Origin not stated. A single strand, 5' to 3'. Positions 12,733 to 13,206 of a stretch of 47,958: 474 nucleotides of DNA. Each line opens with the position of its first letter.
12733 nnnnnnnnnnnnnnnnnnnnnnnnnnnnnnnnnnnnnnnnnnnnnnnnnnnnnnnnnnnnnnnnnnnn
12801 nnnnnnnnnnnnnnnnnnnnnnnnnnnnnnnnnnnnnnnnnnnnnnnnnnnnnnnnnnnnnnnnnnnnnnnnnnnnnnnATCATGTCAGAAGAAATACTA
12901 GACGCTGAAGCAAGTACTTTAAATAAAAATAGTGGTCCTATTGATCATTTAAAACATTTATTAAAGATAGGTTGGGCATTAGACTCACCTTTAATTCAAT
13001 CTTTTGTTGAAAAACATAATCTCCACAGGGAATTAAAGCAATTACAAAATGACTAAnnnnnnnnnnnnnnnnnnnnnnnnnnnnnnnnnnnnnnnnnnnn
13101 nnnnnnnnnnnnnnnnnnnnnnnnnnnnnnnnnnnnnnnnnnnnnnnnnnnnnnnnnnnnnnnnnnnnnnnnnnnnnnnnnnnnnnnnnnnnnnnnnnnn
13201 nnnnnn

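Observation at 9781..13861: Tightly coupled five-gene secretin operon without any known pilus/T2SS partners: candidate undescribed secretin-associated (possibly DNA-handling) module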

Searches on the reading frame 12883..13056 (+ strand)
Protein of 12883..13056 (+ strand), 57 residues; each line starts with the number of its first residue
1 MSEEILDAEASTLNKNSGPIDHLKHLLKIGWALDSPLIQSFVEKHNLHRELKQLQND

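Call 5: search_protein_families(library=pfam, proteins=[window:12883-13056:+], max_evalue=0.1)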
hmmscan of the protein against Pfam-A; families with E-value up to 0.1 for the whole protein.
window:12883-13056:+ (57 aa): 0 families

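Call 6: search_protein_families(library=ncbifam, proteins=[window:12883-13056:+], max_evalue=0.1)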
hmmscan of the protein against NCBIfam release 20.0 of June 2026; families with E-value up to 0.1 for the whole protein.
window:12883-13056:+ (57 aa): 0 families

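Call 42: search_protein_families(library=phrogs, proteins=[window:12883-13056:+], max_evalue=0.01)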
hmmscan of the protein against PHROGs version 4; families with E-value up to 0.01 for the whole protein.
window:12883-13056:+ (57 aa): 0 families

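Call 43: search_protein_families(library=padloc, proteins=[window:12883-13056:+], max_evalue=0.01)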
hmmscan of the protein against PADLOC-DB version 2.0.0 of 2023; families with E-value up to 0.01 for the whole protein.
window:12883-13056:+ (57 aa): 0 families

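Call 48: search_protein_representatives(protein=window:12883-13056:+)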
Query: 57 residues. Proteins with E-value up to 0.001 (for the whole library): 29; up to 1e-10: 2; up to 1e-30: 0. The best 29 are listed.
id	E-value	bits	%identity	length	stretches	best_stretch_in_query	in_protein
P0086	1.2e-15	72.3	64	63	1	2-54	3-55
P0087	8.1e-11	57.3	53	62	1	3-55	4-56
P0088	2.6e-07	46.3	50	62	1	2-51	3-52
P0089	5.0e-07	45.5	45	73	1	1-56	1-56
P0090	5.1e-07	45.4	48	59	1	1-54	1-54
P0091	8.0e-07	44.8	47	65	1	3-53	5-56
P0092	1.2e-06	44.2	53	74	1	1-49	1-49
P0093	3.3e-06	42.9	48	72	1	8-53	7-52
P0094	3.4e-06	42.9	45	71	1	1-53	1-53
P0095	6.4e-06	42.0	48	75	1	1-54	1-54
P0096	6.9e-06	41.9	50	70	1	2-55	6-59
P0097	7.0e-06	41.9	44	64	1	8-55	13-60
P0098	3.3e-05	39.8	46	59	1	3-52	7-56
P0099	5.0e-05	39.2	45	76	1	7-55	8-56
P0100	6.4e-05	38.9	43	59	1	3-49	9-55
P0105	1.7e-04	37.5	47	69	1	6-52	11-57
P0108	3.1e-04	36.7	46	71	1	2-53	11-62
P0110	4.2e-04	36.4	49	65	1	5-47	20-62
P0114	9.7e-04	35.2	46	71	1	6-46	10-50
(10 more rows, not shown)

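Call 50: list_cluster_members(proteins=[P0089, P0093, P0095, P0097, P0099, P0092, P0105, P0108, P0110, P0114])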
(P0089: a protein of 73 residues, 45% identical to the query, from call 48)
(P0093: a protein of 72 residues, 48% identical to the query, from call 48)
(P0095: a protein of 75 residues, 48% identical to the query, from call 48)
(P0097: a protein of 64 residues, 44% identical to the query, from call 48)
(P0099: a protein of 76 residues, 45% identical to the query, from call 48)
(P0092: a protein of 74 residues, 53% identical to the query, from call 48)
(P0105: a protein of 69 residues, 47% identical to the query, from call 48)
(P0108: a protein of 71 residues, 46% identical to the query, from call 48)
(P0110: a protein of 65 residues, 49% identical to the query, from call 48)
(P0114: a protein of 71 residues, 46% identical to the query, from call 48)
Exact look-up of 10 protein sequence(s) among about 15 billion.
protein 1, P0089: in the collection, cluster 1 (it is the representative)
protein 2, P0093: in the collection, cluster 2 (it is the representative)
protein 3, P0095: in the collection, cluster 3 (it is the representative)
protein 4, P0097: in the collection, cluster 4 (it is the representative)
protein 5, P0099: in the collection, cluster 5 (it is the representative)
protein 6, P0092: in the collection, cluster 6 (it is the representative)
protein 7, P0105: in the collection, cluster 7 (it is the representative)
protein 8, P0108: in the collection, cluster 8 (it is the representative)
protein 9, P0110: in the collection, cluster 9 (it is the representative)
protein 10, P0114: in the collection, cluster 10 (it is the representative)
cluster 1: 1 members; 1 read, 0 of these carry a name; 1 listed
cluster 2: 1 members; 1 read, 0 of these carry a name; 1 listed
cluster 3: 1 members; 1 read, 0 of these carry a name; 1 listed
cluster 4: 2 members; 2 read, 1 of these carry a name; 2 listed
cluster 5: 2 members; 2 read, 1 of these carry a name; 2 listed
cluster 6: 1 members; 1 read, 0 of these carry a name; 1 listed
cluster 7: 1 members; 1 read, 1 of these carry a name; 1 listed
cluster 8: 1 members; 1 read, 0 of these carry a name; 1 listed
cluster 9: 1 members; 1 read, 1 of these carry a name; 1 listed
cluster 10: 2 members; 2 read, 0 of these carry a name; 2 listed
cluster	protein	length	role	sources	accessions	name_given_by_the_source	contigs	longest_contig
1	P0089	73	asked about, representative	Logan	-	-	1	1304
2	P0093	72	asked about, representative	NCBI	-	-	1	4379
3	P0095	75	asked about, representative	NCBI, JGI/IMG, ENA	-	-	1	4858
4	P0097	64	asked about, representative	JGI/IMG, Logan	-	hypothetical protein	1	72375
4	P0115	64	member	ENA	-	-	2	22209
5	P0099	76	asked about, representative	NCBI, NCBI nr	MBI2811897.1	MAG: hypothetical protein HYX67_13865 [Candidatus Melainabacteria bacterium] | hypothetical protein [Candidatus Melainabacteria bacterium]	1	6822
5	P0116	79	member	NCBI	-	-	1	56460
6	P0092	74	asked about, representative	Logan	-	-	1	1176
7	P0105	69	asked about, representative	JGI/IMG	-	hypothetical protein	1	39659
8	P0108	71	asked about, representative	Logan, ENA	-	-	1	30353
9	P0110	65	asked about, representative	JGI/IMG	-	hypothetical protein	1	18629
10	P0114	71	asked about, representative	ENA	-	-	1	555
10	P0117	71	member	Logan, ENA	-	-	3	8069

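Call 51: find_encoding_contigs(protein=P0097, flank=10000, max_places=2)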
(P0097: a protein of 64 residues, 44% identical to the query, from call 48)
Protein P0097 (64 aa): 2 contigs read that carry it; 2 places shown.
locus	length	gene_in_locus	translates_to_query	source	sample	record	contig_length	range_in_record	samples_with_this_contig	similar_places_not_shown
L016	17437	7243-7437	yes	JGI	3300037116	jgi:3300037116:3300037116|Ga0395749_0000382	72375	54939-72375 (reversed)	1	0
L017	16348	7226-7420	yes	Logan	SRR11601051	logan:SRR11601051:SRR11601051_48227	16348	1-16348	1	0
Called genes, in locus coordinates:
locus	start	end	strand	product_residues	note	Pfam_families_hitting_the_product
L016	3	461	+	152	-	?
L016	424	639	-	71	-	-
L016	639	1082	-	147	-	PF05869:Dam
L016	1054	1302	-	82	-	-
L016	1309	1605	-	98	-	-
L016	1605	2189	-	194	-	-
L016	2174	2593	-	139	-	-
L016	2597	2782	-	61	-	-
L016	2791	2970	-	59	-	-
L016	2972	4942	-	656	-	PF00270:DEAD, PF04851:ResIII, PF18766:SWI2_SNF2 (weak), PF00271:Helicase_C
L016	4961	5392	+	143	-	-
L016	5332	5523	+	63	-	-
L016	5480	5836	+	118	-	-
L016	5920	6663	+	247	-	-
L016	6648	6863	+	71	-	-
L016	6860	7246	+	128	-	-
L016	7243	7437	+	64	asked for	-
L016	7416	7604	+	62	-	-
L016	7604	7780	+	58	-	PF06288:DUF1040 (weak)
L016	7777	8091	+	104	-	-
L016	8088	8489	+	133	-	-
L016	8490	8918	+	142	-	-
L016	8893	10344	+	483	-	PF08706:D5_N, PF19263:DUF5906, PF03288:Pox_D5 (weak)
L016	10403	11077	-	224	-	PF00149:Metallophos (weak), PF12850:Metallophos_2 (weak)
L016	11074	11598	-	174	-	PF13392:HNH_3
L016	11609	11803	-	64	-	-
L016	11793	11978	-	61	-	-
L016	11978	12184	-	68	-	-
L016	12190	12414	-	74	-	-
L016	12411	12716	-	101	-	-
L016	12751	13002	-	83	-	-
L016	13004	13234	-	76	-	-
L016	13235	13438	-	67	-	-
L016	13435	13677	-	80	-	-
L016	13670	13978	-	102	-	-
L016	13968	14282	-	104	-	-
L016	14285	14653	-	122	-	-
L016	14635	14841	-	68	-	-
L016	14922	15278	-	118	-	-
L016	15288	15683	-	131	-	-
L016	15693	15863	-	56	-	-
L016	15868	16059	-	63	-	-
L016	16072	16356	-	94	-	-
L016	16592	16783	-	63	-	-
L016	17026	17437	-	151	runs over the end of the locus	-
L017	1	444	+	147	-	?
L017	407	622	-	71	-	-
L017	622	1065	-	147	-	PF05869:Dam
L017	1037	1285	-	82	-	-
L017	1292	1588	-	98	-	-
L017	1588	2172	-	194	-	-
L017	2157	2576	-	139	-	-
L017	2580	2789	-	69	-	-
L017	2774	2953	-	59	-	-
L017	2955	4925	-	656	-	PF00270:DEAD, PF04851:ResIII, PF18766:SWI2_SNF2 (weak), PF00271:Helicase_C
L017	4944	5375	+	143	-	-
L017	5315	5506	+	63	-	-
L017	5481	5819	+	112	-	-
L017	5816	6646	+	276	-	PF12705:PDDEXK_1 (faint)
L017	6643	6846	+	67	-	-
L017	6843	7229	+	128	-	-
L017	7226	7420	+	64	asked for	-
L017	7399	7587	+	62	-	-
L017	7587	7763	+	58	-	PF06288:DUF1040 (weak)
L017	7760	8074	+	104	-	-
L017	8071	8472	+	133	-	-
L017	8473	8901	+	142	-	-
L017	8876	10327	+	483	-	PF08706:D5_N, PF19263:DUF5906, PF03288:Pox_D5 (weak)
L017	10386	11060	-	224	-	PF00149:Metallophos (weak), PF12850:Metallophos_2 (weak)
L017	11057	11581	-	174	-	PF13392:HNH_3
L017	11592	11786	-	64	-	-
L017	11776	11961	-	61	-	-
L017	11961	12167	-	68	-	-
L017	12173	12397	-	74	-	-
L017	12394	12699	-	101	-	-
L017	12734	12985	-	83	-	-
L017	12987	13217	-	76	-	-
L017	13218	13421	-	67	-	-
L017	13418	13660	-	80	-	-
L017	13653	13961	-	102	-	-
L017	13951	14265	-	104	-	-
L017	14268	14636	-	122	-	-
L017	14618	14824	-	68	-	-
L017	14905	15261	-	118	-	-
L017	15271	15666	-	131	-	-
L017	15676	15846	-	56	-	-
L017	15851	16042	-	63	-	-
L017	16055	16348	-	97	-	?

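Call 53: find_encoding_contigs(protein=P0116, flank=10000, max_places=1)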
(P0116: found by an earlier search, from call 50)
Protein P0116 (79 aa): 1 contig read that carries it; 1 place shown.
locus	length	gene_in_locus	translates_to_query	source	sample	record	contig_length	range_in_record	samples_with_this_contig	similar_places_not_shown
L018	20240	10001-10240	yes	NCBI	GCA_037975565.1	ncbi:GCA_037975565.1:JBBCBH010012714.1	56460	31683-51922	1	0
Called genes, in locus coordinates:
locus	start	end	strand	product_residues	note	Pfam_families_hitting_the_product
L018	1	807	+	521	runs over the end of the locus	PF01447:Peptidase_M4, PF02868:Peptidase_M4_C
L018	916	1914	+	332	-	-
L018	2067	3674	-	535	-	-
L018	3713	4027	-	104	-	-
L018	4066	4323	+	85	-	-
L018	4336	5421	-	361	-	PF01553:Acyltransferase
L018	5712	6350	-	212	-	PF01522:Polysacc_deac_1, PF03065:Glyco_hydro_57 (weak)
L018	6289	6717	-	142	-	-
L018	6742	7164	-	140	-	-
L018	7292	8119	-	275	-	PF02875:Mur_ligase_C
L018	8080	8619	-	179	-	PF08245:Mur_ligase_M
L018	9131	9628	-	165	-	PF00829:Ribosomal_L21p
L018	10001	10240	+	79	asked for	-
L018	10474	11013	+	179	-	PF00578:AhpC-TSA, PF08534:Redoxin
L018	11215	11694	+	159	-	PF00578:AhpC-TSA, PF08534:Redoxin, PF00085:Thioredoxin (faint), PF13098:Thioredoxin_2 (faint), PF13905:Thioredoxin_8 (weak)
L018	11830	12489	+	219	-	PF00202:Aminotran_3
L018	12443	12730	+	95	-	PF00202:Aminotran_3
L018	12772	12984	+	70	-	-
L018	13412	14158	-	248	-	PF09844:DUF2071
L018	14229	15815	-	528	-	PF13091:PLDc_2 (weak)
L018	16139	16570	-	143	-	-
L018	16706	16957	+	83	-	-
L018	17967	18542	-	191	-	-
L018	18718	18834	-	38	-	-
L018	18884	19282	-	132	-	PF17428:DUF5412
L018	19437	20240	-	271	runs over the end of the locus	-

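Call 54: find_encoding_contigs(protein=P0105, flank=10000, max_places=1)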
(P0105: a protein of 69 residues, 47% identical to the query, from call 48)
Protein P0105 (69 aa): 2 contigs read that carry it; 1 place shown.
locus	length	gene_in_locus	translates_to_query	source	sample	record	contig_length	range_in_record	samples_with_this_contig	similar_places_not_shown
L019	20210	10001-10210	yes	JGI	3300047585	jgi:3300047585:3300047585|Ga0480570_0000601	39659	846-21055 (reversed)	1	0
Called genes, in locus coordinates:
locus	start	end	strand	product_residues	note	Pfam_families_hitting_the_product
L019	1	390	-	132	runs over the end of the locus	-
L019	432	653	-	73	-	PF00364:Biotin_lipoyl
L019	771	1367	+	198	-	-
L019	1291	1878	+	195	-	PF04275:P-mevalo_kinase, PF21448:DNMK (faint)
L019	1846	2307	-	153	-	-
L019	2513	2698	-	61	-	-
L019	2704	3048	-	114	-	-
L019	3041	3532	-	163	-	-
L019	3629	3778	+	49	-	-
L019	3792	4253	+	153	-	-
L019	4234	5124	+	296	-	PF22548:AEP-TOTE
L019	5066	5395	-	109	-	PF26948:DUF8296 (weak)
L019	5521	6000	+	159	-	-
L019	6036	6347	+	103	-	-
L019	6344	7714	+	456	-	-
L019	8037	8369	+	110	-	-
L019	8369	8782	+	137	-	-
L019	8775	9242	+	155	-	-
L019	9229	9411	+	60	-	-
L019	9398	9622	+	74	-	-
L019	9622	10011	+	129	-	-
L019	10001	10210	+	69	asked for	-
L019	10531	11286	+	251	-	PF05014:Nuc_deoxyrib_tr (weak), PF14359:DUF4406, PF19905:DUF6378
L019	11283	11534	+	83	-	-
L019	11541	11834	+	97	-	PF21840:DUF6899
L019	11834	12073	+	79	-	-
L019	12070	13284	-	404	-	-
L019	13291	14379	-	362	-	-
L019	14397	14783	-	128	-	-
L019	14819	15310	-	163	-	-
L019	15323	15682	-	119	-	-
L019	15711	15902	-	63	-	-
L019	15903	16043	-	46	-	-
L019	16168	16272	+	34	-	-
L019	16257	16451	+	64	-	-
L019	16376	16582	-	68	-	-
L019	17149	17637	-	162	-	-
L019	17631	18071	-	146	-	-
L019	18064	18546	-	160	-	-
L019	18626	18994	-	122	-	-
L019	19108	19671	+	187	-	-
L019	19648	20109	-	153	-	-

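Call 66: search_solved_structures(query=A4, max_evalue=10, show_alignments=5)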
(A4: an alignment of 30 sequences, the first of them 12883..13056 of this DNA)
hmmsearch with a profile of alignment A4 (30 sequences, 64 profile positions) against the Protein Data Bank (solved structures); distinct sequences matched with E-value up to 10: 0.

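Call 75: predict_structure(alignment_id=A4)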
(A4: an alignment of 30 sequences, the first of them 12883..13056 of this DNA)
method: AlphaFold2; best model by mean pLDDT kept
length: 57 residues; sequences in the alignment: 30
mean_pLDDT: 75.4   pTM: 0.47
mean pLDDT of the five models: 75.4, 74.7, 73.6, 73.5, 71.8
residues with pLDDT >= 90: 4; 70-90: 35; 50-70: 15; < 50: 3
segments of 3 or more residues with pLDDT < 50: none
pLDDT, mean of each block of 10 residues (from residue 1): 50 60 87 87 88 81
secondary structure, 60 per line:
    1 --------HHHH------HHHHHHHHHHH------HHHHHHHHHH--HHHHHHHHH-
elements in order: H9-12 H19-29 H36-45 H48-56

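Call 77: fold_search(model_id=the predicted structure, library=pdb)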
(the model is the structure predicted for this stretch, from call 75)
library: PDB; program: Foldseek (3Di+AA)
matches with E <= 10: 6; with E <= 0.001: 0
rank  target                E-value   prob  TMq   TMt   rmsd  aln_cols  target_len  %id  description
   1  6wa9_R                7.3e+00  0.02  0.29  0.28   9.3        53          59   26  Structure of the Chlamydia pneumoniae CdsV and CdsO protein complex (released 2020-09-30)
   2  4olq_C                9.6e+00  0.12  0.38  0.09   0.9        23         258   26  Crystal Structure of a Putative enoyl-CoA hydratase/isomerase family protein from Hyphomonas neptunium (released 2014-03-12)
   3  4olq_B                9.6e+00  0.12  0.38  0.09   0.9        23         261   26  Crystal Structure of a Putative enoyl-CoA hydratase/isomerase family protein from Hyphomonas neptunium (released 2014-03-12)
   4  4olq_F                9.6e+00  0.12  0.38  0.09   0.9        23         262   26  Crystal Structure of a Putative enoyl-CoA hydratase/isomerase family protein from Hyphomonas neptunium (released 2014-03-12)
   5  4olq_A                9.6e+00  0.12  0.38  0.08   0.9        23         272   26  Crystal Structure of a Putative enoyl-CoA hydratase/isomerase family protein from Hyphomonas neptunium (released 2014-03-12)
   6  9n69_C                9.6e+00  0.04  0.34  0.07   6.2        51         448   27  Structure of the retron IA complex with HNH nuclease in the "down" orientation (released 2025-04-23)

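Call 79: fold_search(model_id=the predicted structure, library=viral)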
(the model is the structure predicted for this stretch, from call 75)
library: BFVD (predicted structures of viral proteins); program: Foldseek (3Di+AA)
matches with E <= 10: 15; with E <= 0.001: 0
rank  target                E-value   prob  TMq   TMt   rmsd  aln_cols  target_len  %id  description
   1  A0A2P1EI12            3.1e+00  0.08  0.36  0.28   8.9        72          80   12  (no name in the UniProt tables at hand)
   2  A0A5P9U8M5            4.2e+00  0.06  0.36  0.13   7.6        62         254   31  (no name in the UniProt tables at hand)
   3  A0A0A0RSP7            4.5e+00  0.07  0.39  0.17   8.5        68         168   18  DNA-binding protein [Bacillus phage Moonbeam]
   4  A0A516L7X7            4.5e+00  0.06  0.36  0.29  11.2        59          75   24  (no name in the UniProt tables at hand)
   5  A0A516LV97            6.8e+00  0.03  0.34  0.16  12.5        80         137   18  (no name in the UniProt tables at hand)
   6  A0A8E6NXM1            6.8e+00  0.02  0.26  0.25   9.7        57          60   19  Pol protein (Fragment) [Retroviridae sp.]
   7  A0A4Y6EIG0            7.3e+00  0.06  0.46  0.12   4.9        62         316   19  (no name in the UniProt tables at hand)
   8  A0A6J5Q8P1            7.3e+00  0.05  0.37  0.27   7.5        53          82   21  Uncharacterized protein [uncultured Caudovirales phage]
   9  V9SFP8                7.9e+00  0.02  0.25  0.22   7.6        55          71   14  Uncharacterized protein [Tunisvirus fontaine2]
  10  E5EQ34                8.5e+00  0.06  0.46  0.45   9.4        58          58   12  Uncharacterized protein [Acinetobacter phage Acj9]
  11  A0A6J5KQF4            8.5e+00  0.04  0.38  0.38  11.6        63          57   16  Uncharacterized protein [uncultured Caudovirales phage]
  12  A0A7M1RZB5            9.1e+00  0.10  0.46  0.49   6.8        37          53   16  Uncharacterized protein [uncultured phage cr127_1]
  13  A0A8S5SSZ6            9.8e+00  0.04  0.35  0.13   6.6        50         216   12  Terminase small subunit [Phage sp. ctcqm2]
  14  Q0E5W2                9.8e+00  0.02  0.30  0.28   9.4        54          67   15  Putative Class II holin [Pseudomonas phage LKA1]
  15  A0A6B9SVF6            9.8e+00  0.02  0.24  0.22   9.0        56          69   14  (no name in the UniProt tables at hand)

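Call 84: search_dna_similar(query=window:12883-13056:+, collection=phages, mode=protein, max_evalue=1, max_rows=15)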
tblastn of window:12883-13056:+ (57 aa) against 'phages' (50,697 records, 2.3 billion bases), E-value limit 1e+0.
No match.
